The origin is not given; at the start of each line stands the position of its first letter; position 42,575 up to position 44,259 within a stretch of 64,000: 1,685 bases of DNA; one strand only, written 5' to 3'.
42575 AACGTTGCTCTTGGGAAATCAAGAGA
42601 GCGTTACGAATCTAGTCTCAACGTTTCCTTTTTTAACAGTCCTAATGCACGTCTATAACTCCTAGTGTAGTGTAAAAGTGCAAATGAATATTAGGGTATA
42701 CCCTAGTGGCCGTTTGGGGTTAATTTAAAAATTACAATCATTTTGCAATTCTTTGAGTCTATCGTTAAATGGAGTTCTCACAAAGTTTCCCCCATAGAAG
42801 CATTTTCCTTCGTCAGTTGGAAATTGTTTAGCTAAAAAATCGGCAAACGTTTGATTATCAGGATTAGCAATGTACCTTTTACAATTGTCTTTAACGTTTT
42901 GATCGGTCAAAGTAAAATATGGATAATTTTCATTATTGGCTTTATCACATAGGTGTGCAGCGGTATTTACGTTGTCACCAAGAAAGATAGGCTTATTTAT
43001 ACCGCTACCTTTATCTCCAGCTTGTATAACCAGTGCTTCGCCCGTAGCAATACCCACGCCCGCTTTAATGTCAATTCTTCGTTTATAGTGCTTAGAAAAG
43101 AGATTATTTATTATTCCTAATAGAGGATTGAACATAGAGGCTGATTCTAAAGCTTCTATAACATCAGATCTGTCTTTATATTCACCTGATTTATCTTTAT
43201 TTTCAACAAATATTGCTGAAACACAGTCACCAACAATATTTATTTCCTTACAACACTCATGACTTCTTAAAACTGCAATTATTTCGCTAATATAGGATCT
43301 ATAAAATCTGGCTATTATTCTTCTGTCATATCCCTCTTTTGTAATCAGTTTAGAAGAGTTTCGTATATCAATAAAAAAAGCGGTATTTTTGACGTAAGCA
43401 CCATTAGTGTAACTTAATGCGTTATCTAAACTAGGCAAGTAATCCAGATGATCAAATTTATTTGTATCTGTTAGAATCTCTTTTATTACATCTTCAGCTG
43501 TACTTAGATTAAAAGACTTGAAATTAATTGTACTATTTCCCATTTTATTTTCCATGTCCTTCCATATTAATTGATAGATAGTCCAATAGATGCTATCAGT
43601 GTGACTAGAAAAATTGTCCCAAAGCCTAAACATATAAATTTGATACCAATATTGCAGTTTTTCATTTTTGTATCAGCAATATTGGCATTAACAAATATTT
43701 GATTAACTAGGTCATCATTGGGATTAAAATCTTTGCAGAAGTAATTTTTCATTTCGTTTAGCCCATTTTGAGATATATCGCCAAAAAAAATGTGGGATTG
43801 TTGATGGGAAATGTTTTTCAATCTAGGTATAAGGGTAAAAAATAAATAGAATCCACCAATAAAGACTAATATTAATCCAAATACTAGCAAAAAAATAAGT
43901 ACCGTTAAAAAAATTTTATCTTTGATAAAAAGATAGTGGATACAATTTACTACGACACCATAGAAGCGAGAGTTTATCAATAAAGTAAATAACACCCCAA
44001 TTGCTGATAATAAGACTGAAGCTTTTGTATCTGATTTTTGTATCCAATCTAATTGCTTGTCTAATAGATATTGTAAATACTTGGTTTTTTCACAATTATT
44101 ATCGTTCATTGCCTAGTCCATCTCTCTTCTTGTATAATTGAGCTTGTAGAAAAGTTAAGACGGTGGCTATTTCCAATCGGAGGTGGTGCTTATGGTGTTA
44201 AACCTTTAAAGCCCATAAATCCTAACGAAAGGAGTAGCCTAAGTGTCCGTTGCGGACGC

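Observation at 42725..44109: Pycsar-like two-gene cassette: class III nucleotidyl cyclase plus small multi-TM protein without a cNMP-binding domain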

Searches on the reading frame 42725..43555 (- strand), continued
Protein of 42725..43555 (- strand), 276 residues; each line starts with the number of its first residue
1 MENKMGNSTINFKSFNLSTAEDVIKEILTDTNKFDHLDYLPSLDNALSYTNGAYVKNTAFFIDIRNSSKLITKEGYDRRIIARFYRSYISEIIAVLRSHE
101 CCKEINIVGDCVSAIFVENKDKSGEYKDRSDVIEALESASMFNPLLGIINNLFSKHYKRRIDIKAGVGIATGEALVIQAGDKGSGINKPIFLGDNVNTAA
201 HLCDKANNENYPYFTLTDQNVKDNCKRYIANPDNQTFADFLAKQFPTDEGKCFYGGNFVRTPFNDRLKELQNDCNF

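Call 55: search_protein_families(library=pfam, proteins=[L006:2935-3414:+, L004:4736-6109:+, L005:5004-5411:+], max_evalue=0.1)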
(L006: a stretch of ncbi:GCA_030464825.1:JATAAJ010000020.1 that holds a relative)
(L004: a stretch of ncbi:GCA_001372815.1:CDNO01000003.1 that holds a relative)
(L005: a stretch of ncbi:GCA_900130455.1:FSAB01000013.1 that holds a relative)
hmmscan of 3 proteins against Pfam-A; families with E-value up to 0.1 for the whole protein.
L006:2935-3414:+ (159 aa): 8 families
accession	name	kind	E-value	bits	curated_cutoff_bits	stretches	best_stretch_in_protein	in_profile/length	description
PF00607.25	Gag_p24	-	0.00035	20.9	24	1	3-125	11-126/128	gag protein p24 N-terminal domain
PF04394.19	DUF536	-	0.0013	18.9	20.7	1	92-127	1-36/43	Protein of unknown function, DUF536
PF08279.18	HTH_11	-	0.0031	17.8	25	1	4-24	17-37/55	HTH domain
PF00392.27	GntR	-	0.004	17.2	27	1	4-40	26-62/64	Bacterial regulatory proteins, gntR family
PF04760.21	IF2_N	-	0.014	15.6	25.3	1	3-35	4-38/53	Translation initiation factor IF-2, N-terminal region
PF04967.18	HTH_10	-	0.027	14.7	23.1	1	4-23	25-44/53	HTH DNA binding domain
PF12116.14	SpoIIID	-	0.034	14.7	27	1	3-23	20-40/82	Stage III sporulation protein D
PF00376.29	MerR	-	0.078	13.3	28.2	0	4-20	1-17/38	MerR family regulatory protein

L004:4736-6109:+ (457 aa): 1 family
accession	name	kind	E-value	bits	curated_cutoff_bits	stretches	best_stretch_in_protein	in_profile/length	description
PF00211.25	Guanylate_cyc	-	1.2e-06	28.7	21.9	1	51-228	8-167/183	Adenylate and Guanylate cyclase catalytic domain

L005:5004-5411:+ (135 aa): 6 families
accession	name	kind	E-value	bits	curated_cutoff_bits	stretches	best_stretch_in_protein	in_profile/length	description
PF19635.4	DUF6138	-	0.00056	19.3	25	1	20-113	128-220/551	Family of unknown function (DUF6138)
PF07564.17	DUF1542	-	0.0011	19.4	24.3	0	61-93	9-42/77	Domain of Unknown Function (DUF1542)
PF20492.3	ERM_helical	-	0.033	14.7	40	1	17-106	28-109/120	Ezrin/radixin/moesin, alpha-helical domain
PF05916.17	Sld5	-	0.045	14.4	22.3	0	55-86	61-88/102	GINS complex protein helical bundle domain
PF24983.1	DUF7774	-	0.077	13.5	26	0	46-73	38-65/97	Domain of unknown function (DUF7774)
PF00748.24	Calpain_inhib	-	0.081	13.9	22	1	28-90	34-92/130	Calpain inhibitor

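Call 59: search_dna_similar(query=window:42725-43555:-, collection=phages, mode=protein, max_rows=15)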
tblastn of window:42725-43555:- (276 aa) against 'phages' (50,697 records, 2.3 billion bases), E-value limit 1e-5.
Records with a match: 1; places in all: 1; records where one place covers at least 80% of the query: 1.
Best place of each record, by identity: <60% 1.
By first word of the organism name: Ruminococcus 1.
By host as written in the record: Ruminococcus sp. 1.
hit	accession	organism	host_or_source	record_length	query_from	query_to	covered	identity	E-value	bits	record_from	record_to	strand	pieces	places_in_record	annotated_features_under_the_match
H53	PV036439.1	Ruminococcus phage NatCom_28274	Ruminococcus sp.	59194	24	269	89%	36.8%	4e-33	133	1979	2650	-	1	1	hypothetical protein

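Call 69: find_encoding_contigs(protein=P0066, flank=3000, max_places=1)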
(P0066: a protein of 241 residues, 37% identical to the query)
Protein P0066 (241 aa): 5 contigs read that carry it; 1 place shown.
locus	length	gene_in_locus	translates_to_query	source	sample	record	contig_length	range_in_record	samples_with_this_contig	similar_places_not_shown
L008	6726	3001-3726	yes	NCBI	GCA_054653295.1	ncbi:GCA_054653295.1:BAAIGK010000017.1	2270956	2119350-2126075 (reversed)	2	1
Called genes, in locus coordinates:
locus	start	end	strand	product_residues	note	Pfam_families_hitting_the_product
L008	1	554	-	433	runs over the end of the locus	PF00535:Glycos_transf_2, PF13641:Glyco_tranf_2_3, PF03142:Chitin_synth_2 (faint), PF13632:Glyco_trans_2_3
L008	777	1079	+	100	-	-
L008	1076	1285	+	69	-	-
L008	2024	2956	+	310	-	-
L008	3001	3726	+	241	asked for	-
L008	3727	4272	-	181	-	PF18967:PycTM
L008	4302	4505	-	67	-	PF04149:DUF397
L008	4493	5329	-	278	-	PF13560:HTH_31, PF01381:HTH_3, PF19054:DUF5753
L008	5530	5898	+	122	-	-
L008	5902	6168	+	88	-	-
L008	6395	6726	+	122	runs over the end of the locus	-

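Call 70: find_encoding_contigs(protein=P0034, flank=3000, max_places=1)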
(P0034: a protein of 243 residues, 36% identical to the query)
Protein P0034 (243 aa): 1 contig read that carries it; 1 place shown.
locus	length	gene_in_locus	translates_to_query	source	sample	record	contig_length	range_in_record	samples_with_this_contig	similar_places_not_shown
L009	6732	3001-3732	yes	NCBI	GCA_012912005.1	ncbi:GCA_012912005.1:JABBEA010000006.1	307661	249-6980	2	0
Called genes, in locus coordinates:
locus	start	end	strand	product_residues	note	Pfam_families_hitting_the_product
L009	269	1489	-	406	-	PF07833:Cu_amine_oxidN1, PF01963:TraB_PrgY_gumN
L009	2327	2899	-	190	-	PF18967:PycTM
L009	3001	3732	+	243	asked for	PF00211:Guanylate_cyc (weak)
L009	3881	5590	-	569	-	PF06527:TniQ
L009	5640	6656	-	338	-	PF05621:TniB, PF01637:ATPase_2 (weak), PF13401:AAA_22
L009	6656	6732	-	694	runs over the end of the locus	PF09299:Mu-transpos_C (weak)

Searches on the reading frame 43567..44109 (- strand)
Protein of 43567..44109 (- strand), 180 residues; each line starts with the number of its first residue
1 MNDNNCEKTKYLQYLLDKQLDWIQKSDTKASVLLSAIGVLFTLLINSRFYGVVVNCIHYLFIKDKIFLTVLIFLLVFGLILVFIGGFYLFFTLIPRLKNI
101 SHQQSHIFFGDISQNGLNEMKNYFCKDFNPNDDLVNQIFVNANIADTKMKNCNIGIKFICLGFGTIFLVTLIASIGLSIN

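Call 3: search_protein_families(library=pfam, proteins=[window:43567-44109:-], max_evalue=1)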
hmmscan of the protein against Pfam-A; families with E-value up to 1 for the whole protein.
window:43567-44109:- (180 aa): 3 families
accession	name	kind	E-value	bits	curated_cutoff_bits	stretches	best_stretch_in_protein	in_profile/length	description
PF18967.5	PycTM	-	1.1e-08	35.9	27.2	1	70-162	8-107/107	Pycsar effector protein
PF09827.14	CRISPR_Cas2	-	0.11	13.1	23.8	0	101-134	27-61/74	CRISPR associated protein Cas2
PF19982.4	DUF6418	-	0.33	11.6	25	1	32-93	41-103/109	Family of unknown function (DUF6418)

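Call 4: search_protein_families(library=padloc, proteins=[window:43567-44109:-], max_evalue=1)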
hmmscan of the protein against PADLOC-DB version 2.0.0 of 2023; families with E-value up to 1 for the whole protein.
window:43567-44109:- (180 aa): 14 families
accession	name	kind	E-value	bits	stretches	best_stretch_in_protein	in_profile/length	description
PDLC02364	PycTM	-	6.6e-30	102.6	1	5-175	2-154/160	-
PDLC02365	PycTM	-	2.5e-28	97.5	1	8-174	1-161/165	-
PDLC02363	PycTM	-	2.9e-26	90.2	1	6-171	3-151/154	-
PDLC00711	Effector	-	5.8e-14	50.6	1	4-161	3-149/164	2TM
PDLC00700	Effector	-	1.4e-12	46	1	12-172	8-166/173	2TM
PDLC00668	Effector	-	5.7e-11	40.6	1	4-175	6-179/184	2TM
PDLC00678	Effector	-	7.1e-10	37.2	1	5-173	7-174/184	2TM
PDLC00685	Effector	-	1.2e-06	26.4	1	15-152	24-148/174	2TM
PDLC00692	Effector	-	1.4e-06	26.3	1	65-171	50-153/167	2TM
PDLC02362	PycTM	-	1.4e-05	23.9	1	98-171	8-66/74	-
PDLC01750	Cas2b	-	1.7e-05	23.2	1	98-139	23-62/86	-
PDLC00691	Effector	-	1.9e-05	22.6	1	52-170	34-163/176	2TM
PDLC02070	Cas2_II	-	0.0071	14.8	1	103-144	30-68/89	-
PDLC01749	Cas2b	-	0.0098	14.4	1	98-136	23-61/87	-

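Call 5: search_protein_families(library=ncbifam, proteins=[window:43567-44109:-], max_evalue=1)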
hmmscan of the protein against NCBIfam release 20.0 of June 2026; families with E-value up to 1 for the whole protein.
window:43567-44109:- (180 aa): 0 families

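Call 7: search_solved_structures(query=window:43567-44109:-, max_evalue=10, show_alignments=2)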
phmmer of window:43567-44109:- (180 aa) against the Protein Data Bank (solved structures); distinct sequences matched with E-value up to 10: 4.
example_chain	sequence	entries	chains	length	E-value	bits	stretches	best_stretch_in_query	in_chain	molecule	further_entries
3ayf_A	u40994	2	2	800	0.73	13.1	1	67-108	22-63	Nitric oxide reductase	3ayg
8eqm_U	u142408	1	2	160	1.3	12.3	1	74-134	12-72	Photosystem II 12 kDa extrinsic protein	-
2pmz_H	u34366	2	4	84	1.6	12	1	16-56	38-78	DNA-directed RNA polymerase subunit H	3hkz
2waq_H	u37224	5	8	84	1.8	11.8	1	16-56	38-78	DNA-DIRECTED RNA POLYMERASE RPO5 SUBUNIT | DNA-DIRECTED RNA POLYMERASE SUBUNIT H | DNA-DIRECTED RNA POLYMERASE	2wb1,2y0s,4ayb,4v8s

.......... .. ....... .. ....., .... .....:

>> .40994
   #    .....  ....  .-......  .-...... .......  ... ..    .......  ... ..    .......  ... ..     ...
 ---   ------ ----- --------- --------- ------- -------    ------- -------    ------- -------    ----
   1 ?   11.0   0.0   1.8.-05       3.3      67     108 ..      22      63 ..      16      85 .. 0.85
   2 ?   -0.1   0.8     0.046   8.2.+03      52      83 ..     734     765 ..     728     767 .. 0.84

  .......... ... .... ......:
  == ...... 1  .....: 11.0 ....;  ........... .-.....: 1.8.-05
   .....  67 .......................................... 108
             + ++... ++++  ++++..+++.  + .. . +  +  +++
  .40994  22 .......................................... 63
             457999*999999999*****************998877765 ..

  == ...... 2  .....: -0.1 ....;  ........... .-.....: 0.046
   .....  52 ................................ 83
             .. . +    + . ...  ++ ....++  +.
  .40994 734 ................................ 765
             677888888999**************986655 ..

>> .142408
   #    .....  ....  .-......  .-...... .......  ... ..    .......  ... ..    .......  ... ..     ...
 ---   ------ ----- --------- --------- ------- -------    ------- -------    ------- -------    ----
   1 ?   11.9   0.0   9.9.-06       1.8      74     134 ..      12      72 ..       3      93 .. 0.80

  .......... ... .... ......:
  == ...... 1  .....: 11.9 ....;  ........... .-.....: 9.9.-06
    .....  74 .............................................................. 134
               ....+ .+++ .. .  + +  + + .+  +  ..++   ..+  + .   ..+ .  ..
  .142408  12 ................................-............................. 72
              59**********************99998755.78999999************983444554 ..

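Call 21: find_homologous_proteins(query=window:43567-44109:-, max_evalue=0.001)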
Query window:43567-44109:- (180 aa): 9 proteins with E <= 0.001 among 277 candidates.
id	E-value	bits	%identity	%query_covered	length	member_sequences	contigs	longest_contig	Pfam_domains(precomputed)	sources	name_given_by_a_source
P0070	1.2e-108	379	98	100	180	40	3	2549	PF18967.6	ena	-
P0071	1.4e-95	336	85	99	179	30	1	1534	PF18967.6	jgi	-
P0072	1.6e-95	336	87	100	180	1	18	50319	PF18967.6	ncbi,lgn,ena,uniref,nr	ncbi:Pycsar system effector family protein [Lactiplantibacillus plantarum]|uniref:Pycsar system effe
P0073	4.6e-93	328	84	99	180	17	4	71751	PF18967.6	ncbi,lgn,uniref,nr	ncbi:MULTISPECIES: Pycsar system effector family protein [Lactiplantibacillus]|uniref:Pycsar system 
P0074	1.3e-86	307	79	99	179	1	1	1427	PF18967.6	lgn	-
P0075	1.6e-55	206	91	59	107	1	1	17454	PF18967.6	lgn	-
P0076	3.2e-51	192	54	100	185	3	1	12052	PF18967.6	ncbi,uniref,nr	ncbi:hypothetical protein FD46_GL000253 [Liquorilactobacillus oeni DSM 19972]|uniref:Pycsar effector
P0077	2.6e-47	179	52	100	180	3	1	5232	PF18967.6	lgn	-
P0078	9.4e-43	164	46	99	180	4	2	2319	PF18967.6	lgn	-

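Call 32: find_homologous_proteins(query=A2, max_evalue=0.001)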
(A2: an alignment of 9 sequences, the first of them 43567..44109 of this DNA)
Query A2 (9 sequences) (180 aa, profile of the alignment): 12 proteins with E <= 0.001 among 8000 candidates.
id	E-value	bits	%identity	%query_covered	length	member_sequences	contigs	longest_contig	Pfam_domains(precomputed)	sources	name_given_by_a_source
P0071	5.7e-94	331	85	99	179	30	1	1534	PF18967.6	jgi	-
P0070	8.7e-94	330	98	100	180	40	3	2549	PF18967.6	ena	-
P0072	3.4e-93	329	87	100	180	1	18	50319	PF18967.6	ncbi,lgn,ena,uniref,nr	ncbi:Pycsar system effector family protein [Lactiplantibacillus plantarum]|uniref:Pycsar system effe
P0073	3.7e-93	328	84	99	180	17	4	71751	PF18967.6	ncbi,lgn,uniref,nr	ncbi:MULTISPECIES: Pycsar system effector family protein [Lactiplantibacillus]|uniref:Pycsar system 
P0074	3.5e-90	319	79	99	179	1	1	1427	PF18967.6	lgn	-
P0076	5.0e-86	305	54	100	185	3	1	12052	PF18967.6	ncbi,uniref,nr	ncbi:hypothetical protein FD46_GL000253 [Liquorilactobacillus oeni DSM 19972]|uniref:Pycsar effector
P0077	2.4e-84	300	52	100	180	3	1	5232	PF18967.6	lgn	-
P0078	2.9e-82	293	46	99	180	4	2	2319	PF18967.6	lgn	-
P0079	1.5e-64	235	50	91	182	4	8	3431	PF18967.6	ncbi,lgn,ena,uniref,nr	ncbi:DUF5706 domain-containing protein [Leuconostoc suionicum]|uniref:Pycsar system effector family 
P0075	1.5e-51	193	91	59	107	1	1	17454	PF18967.6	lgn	-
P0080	9.0e-18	83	33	93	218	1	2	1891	PF18967.6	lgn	-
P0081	1.4e-5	43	31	71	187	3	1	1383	PF18967.6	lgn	-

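Call 40: predict_structure(alignment_id=A3)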
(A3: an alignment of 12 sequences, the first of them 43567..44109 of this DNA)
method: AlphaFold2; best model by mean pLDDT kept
length: 180 residues; sequences in the alignment: 12
mean_pLDDT: 74.1   pTM: 0.62
mean pLDDT of the five models: 74.1, 72.7, 71.4, 70.3, 68.9
residues with pLDDT >= 90: 18; 70-90: 100; 50-70: 51; < 50: 11
segments of 3 or more residues with pLDDT < 50: 98-103
pLDDT, mean of each block of 10 residues (from residue 1): 60 71 75 84 81 82 84 91 89 60 51 54 59 67 75 87 89 73
secondary structure, 60 per line:
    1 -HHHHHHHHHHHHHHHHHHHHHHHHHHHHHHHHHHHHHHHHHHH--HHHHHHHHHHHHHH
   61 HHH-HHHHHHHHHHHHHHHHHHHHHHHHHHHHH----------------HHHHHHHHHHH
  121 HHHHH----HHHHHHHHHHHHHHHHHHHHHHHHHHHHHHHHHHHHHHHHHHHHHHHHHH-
elements in order: H2-44 H47-63 H65-93 H110-125 H130-179

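Call 42: search_protein_representatives(alignment_id=A3)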
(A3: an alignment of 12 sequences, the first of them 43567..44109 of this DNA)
Query: 12 sequences, 180 profile positions. Proteins with E-value up to 0.001 (for the whole library): 3215; up to 1e-10: 938; up to 1e-30: 10. The best 150 are listed.
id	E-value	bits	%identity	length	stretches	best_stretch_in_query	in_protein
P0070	1.6e-84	298.5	-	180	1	1-180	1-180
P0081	4.3e-45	170.0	-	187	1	2-180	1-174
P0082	2.9e-35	138.0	-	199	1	3-178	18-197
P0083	2.4e-34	135.0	-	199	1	5-173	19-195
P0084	3.3e-34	134.5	-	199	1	6-174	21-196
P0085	2.4e-33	131.7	-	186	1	4-171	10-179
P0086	9.2e-33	129.8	-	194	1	6-168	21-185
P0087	8.9e-32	126.6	-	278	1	3-172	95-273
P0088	1.3e-31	126.0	-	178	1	4-176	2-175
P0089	2.0e-31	125.5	-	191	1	5-175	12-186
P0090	2.7e-30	121.8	-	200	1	4-175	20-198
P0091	1.4e-29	119.5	-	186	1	9-178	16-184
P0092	1.6e-29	119.3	-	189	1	4-177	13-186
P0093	4.1e-29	117.9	-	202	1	3-171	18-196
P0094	4.4e-29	117.8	-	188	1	4-175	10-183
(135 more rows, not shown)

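Call 43: fold_search(model_id=the predicted structure, library=pdb)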
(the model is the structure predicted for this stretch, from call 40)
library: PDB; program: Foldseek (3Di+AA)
matches with E <= 10: 40; with E <= 0.001: 0
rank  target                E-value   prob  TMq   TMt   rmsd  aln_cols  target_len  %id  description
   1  8s2f_AAA              1.8e+00  0.23  0.32  0.32  18.2       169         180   13  Crystal structure of Borrelia burgdorferi paralogous family 12 outer surface protein BBH37 (released 2025-03-05)
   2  8s2p_AAA              2.3e+00  0.20  0.32  0.31  19.7       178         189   16  Crystal structure of Borrelia burgdorferi paralogous family 12 outer surface protein BBH37 (space group p21) (released 2025-03-05)
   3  3o1h_A                2.3e+00  0.16  0.34  0.25  26.8       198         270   15  Crystal Structure of the TorS sensor domain - TorT complex in the presence of TMAO (released 2011-12-21)
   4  9cpc_3H               2.4e+00  0.30  0.41  0.29   8.9       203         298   12  Atomic model of porcine brain ventricles cilia doublet microtubule (48-nm periodicity) (released 2024-10-23)
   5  4atm                  2.4e+00  0.16  0.35  0.30  14.0       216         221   12  Crystal structure of the BAR domain of human Amphiphysin, isoform 1 at 1.8 Angstrom resolution featuring increased order (released 2012-05-30)
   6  8b70_A                2.6e+00  0.06  0.20  0.08  21.8       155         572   17  KimA from B. subtilis with nucleotide second-messenger c-di-AMP bound (released 2023-01-18)
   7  6z0c_D                2.7e+00  0.08  0.24  0.23  26.7       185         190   12  Structure of in silico modelled artificial Maquette-3 protein (released 2021-03-17)
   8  5jeq                  3.7e+00  0.08  0.25  0.21  25.8       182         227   14  Fragment of nitrate/nitrite sensor histidine kinase NarQ (R50K) in symmetric apo state (released 2017-05-31)
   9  8b71_A                4.1e+00  0.05  0.20  0.09  20.1       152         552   22  Upright KimA dimer with bound c-di-AMP from B. subtilis (released 2023-01-18)
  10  3i9y                  4.3e+00  0.09  0.28  0.23  27.8       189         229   13  Crystal structure of the V. parahaemolyticus histidine kinase sensor TorS sensor domain (released 2009-10-06)
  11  6ch2_E                4.5e+00  0.08  0.25  0.29  24.8       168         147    9  Crystal structure of the cytoplasmic domain of FlhA and FliT-FliD complex (released 2018-05-16)
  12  8s2p_BBB              4.7e+00  0.10  0.30  0.30  20.8       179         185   15  Crystal structure of Borrelia burgdorferi paralogous family 12 outer surface protein BBH37 (space group p21) (released 2025-03-05)
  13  6ch2_D                5.0e+00  0.08  0.26  0.32  24.1       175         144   10  Crystal structure of the cytoplasmic domain of FlhA and FliT-FliD complex (released 2018-05-16)
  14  9cpb_5O               5.2e+00  0.15  0.40  0.28   8.8       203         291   11  Atomic model of bovine Fallopian tube cilia doublet microtubule (48-nm periodicity) (released 2024-10-30)
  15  6z0c_B                5.2e+00  0.06  0.24  0.23  26.3       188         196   12  Structure of in silico modelled artificial Maquette-3 protein (released 2021-03-17)
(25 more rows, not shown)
